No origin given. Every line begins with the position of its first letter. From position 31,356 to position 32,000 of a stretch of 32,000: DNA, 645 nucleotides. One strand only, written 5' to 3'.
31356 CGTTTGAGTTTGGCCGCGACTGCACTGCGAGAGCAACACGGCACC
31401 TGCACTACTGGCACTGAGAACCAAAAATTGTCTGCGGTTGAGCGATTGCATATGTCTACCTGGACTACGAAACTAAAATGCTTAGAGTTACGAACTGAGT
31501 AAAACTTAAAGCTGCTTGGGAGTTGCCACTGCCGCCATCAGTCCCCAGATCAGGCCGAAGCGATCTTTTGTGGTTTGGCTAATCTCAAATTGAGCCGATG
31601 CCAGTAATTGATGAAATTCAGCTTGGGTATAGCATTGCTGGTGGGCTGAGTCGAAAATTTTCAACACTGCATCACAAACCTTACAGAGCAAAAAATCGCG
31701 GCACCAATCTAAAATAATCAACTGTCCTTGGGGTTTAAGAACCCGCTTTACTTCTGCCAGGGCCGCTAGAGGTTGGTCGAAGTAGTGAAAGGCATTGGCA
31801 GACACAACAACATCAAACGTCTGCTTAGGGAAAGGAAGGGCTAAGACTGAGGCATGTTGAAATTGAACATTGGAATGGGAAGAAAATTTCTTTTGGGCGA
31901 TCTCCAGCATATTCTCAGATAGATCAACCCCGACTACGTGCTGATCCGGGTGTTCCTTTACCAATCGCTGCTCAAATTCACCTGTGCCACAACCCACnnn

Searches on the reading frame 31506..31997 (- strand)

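Call 87: search_protein_families(library=pfam, proteins=[window:31506-31997:-], max_evalue=0.0001)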
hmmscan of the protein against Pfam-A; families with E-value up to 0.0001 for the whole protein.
window:31506-31997:- (163 aa): 14 families
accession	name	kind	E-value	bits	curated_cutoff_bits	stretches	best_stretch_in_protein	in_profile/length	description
PF13649.12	Methyltransf_25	-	7.4e-27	94.3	27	1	1-91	4-97/97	Methyltransferase domain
PF08241.18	Methyltransf_11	-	1.1e-26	93.8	21.2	1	1-95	3-95/95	Methyltransferase domain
PF13847.12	Methyltransf_31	-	5.8e-24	84.9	27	1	2-135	11-144/145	Methyltransferase domain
PF08242.18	Methyltransf_12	-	3.5e-21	76.2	30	1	2-93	4-98/98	Methyltransferase domain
PF13489.12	Methyltransf_23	-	4e-18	66.1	27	1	1-140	29-162/164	Methyltransferase domain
PF01209.24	Ubie_methyltran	-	1.4e-15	57.8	20.1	1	2-100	55-156/233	ubiE/COQ5 methyltransferase family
PF05175.20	MTS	-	9.5e-07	29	23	1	1-96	38-139/170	Methyltransferase small domain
PF08003.17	Methyltransf_9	-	5.1e-06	26.1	23.8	1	1-95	122-217/315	Protein of unknown function (DUF1698)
PF20922.3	Anamorsin_N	-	8e-06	26.1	27.1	1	29-95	19-87/163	Anamorsin, N-terminal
PF01739.24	CheR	-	1.4e-05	25.1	27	0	41-95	117-173/195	CheR methyltransferase, SAM binding domain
PF02353.26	CMAS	-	2e-05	24.5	27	1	1-94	69-163/273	Mycolic acid cyclopropane synthetase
PF01728.25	FtsJ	-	3.3e-05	24.3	24.1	1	2-95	29-126/181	FtsJ-like methyltransferase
PF00891.24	Methyltransf_2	-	5.8e-05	23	22.3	1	1-135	69-207/210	O-methyltransferase domain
PF24675.1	NpmA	-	7.5e-05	22.6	60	0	2-55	31-90/214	16S rRNA (adenine(1408)-N(1))-methyltransferase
